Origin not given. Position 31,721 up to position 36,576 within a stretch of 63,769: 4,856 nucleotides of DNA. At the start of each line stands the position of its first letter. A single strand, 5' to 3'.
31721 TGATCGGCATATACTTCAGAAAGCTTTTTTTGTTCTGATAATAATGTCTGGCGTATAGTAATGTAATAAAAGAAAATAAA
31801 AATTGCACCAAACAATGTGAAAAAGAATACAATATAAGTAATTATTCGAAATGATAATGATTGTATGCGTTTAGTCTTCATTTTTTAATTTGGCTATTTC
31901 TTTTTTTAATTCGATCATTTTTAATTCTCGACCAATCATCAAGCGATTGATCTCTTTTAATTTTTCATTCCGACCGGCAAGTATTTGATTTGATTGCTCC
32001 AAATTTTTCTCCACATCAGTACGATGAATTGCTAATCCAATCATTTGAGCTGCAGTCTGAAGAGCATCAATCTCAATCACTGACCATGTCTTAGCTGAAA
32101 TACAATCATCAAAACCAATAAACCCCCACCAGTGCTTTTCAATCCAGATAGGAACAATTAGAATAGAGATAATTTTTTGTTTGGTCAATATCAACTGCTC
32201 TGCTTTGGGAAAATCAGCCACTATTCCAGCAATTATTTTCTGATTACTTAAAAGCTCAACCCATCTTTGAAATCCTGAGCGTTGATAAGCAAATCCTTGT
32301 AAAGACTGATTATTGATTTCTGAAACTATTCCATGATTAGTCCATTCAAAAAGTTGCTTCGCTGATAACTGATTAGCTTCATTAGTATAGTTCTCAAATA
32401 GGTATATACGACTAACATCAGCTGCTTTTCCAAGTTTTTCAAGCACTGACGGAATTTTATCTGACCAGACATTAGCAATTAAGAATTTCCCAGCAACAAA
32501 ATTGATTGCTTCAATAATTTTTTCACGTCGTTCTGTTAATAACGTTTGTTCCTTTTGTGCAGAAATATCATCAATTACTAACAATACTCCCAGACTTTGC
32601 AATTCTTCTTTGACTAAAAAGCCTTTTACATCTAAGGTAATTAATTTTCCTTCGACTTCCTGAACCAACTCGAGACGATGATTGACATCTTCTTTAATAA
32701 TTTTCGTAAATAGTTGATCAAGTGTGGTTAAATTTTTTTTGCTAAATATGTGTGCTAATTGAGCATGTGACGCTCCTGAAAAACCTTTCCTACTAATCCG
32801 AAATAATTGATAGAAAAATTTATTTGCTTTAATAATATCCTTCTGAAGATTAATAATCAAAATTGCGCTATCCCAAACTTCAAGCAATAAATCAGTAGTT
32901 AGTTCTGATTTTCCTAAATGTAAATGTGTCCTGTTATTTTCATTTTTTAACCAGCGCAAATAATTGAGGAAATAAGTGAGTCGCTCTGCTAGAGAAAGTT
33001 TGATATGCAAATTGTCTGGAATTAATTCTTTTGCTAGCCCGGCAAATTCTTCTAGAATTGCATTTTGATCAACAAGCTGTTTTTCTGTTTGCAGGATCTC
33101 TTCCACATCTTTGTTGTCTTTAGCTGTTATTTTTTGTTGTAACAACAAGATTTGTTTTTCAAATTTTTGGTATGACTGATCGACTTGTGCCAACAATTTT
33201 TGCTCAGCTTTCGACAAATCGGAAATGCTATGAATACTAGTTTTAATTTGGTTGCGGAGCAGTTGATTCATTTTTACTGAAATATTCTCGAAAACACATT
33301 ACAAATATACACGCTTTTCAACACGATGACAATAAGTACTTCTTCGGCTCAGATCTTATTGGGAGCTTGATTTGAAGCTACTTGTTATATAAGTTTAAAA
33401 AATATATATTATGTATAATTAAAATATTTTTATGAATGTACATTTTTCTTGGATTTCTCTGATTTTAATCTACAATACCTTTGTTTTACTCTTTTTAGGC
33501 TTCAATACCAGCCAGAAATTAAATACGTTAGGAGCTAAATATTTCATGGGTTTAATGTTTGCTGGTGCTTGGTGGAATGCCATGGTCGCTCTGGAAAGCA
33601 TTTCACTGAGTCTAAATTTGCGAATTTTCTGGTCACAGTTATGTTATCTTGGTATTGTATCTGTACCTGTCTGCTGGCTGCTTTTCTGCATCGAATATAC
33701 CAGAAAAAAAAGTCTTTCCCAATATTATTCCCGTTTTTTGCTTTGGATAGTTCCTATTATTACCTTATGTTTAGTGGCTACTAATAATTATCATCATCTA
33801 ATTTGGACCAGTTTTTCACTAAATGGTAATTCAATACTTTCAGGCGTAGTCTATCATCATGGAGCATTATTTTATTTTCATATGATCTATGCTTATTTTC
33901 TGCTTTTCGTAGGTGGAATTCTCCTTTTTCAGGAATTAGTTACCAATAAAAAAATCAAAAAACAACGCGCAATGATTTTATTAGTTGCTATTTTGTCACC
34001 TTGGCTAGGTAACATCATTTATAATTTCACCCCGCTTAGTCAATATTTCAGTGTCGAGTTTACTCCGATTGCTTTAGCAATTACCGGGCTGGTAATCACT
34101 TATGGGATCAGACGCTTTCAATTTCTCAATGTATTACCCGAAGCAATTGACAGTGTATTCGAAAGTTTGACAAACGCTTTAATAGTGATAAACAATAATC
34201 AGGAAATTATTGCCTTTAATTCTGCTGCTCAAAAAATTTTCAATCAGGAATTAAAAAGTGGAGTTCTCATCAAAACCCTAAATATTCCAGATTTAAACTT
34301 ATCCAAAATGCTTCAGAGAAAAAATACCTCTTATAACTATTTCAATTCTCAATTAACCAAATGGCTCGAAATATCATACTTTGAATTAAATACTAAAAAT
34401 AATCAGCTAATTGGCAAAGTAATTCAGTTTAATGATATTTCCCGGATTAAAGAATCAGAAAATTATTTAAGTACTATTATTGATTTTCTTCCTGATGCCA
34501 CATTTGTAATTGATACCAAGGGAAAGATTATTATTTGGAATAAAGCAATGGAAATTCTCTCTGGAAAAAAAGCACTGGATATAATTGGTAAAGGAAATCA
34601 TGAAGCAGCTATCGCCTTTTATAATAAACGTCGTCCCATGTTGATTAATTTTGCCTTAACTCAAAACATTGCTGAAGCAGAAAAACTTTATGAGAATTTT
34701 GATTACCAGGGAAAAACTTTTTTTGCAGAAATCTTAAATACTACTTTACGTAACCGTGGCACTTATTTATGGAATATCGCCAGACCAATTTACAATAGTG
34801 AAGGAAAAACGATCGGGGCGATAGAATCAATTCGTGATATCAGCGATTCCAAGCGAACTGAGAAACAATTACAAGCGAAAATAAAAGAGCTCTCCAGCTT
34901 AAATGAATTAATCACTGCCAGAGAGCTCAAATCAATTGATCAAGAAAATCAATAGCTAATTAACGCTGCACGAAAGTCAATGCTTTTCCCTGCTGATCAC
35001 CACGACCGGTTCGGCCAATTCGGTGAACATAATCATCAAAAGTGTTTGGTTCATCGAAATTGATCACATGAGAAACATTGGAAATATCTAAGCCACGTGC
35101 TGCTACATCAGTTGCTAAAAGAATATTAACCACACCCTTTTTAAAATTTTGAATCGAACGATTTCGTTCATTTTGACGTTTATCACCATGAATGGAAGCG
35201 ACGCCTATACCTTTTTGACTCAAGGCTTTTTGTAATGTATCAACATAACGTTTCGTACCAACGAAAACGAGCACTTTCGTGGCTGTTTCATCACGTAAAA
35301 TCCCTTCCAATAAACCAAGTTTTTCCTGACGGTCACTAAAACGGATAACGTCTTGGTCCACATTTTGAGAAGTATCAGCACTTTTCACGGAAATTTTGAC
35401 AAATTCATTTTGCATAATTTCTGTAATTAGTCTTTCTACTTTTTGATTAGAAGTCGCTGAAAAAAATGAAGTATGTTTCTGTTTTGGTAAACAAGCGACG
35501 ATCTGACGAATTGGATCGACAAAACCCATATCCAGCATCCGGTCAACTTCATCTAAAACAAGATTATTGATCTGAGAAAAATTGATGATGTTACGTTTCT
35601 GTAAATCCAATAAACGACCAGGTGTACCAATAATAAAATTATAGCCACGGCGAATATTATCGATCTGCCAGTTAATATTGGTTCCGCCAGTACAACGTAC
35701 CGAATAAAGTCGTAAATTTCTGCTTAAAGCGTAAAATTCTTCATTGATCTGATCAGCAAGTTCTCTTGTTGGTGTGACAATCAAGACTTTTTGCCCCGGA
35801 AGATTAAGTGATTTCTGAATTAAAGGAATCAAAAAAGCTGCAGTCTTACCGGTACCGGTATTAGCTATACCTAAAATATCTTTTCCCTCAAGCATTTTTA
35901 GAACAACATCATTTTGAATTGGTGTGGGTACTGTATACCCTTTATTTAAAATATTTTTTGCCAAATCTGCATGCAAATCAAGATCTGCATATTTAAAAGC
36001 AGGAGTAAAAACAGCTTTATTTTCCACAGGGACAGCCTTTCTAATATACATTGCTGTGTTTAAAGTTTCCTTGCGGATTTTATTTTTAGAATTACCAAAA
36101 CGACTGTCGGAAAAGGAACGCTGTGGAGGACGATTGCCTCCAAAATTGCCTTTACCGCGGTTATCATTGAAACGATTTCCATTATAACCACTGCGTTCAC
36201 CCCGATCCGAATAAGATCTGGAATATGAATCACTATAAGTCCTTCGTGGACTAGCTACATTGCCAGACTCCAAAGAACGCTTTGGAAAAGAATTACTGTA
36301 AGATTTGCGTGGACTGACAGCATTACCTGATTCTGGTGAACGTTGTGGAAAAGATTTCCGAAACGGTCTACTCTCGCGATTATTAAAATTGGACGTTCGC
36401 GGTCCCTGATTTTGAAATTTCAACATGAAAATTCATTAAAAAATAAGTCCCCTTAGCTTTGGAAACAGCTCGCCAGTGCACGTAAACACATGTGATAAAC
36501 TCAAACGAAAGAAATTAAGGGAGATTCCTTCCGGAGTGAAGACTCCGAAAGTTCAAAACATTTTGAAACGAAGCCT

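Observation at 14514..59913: GATAC-based heptanucleotide tandem arrays at 12 intergenic loci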

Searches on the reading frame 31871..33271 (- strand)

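Call 25: search_protein_families(library=pfam, proteins=[window:31871-33271:-], max_evalue=0.00001)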
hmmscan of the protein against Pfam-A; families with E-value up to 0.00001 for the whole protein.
window:31871-33271:- (466 aa): 1 family
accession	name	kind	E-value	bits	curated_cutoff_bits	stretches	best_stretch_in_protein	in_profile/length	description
PF01590.32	GAF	-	5.6e-06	27.4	22.4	0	276-415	9-133/133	GAF domain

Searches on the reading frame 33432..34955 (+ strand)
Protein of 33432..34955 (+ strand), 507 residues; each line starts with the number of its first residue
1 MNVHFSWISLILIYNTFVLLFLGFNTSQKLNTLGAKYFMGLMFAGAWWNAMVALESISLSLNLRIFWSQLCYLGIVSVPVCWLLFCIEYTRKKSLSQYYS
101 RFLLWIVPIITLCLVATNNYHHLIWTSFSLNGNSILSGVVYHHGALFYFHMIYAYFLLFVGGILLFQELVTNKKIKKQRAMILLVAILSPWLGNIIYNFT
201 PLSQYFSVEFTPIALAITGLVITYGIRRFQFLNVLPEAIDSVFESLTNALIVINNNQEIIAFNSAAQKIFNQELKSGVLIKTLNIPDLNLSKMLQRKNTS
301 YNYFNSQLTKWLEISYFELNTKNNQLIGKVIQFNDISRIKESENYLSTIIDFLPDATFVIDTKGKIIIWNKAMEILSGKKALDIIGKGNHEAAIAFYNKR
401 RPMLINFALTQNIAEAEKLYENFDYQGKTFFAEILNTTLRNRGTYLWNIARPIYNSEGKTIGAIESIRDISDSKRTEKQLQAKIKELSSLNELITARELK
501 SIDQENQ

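Call 25: search_protein_families(library=pfam, proteins=[window:33432-34955:+], max_evalue=0.00001)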
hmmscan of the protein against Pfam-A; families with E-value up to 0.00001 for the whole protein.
window:33432-34955:+ (507 aa): 5 families
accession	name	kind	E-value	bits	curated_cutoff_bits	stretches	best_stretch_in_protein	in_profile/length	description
PF16927.11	HisKA_7TM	-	7.5e-57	193.2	28.6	1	15-236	5-224/224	N-terminal 7TM region of histidine kinase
PF00989.32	PAS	-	2.6e-13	50.4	22.6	1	346-447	3-107/113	PAS fold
PF08448.16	PAS_4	-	6.5e-10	39.7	23.1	1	353-475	4-110/110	PAS fold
PF13188.13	PAS_8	-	2e-09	37.5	21.8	0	241-285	5-49/65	PAS domain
PF13426.13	PAS_9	-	2.1e-09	38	27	1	354-472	1-103/103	PAS domain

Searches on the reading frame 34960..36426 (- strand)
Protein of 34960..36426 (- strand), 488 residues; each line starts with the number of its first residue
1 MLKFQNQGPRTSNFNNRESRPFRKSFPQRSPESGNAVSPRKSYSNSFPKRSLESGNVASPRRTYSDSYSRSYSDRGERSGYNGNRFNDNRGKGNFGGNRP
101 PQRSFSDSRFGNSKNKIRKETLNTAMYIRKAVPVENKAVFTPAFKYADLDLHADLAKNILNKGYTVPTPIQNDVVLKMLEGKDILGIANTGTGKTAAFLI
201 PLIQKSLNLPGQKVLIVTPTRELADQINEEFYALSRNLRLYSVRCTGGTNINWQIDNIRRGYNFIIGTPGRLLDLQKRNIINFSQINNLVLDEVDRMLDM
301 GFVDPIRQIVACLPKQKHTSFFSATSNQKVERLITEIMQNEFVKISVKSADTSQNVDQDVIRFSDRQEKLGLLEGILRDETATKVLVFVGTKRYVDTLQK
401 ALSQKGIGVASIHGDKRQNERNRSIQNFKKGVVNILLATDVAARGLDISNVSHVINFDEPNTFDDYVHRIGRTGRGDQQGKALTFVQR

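Call 25: search_protein_families(library=pfam, proteins=[window:34960-36426:-], max_evalue=0.00001)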
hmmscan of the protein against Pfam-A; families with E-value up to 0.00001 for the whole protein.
window:34960-36426:- (488 aa): 3 families
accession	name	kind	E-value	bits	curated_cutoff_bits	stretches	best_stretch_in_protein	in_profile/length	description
PF00270.35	DEAD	-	2.1e-43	148.4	26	1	168-332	1-166/167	DEAD/DEAH box helicase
PF00271.37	Helicase_C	-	9.1e-34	116.5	23.5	1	369-475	2-108/110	Helicase conserved C-terminal domain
PF04851.21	ResIII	-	2.1e-06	28.2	22.5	1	182-313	24-150/164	Type III restriction enzyme, res subunit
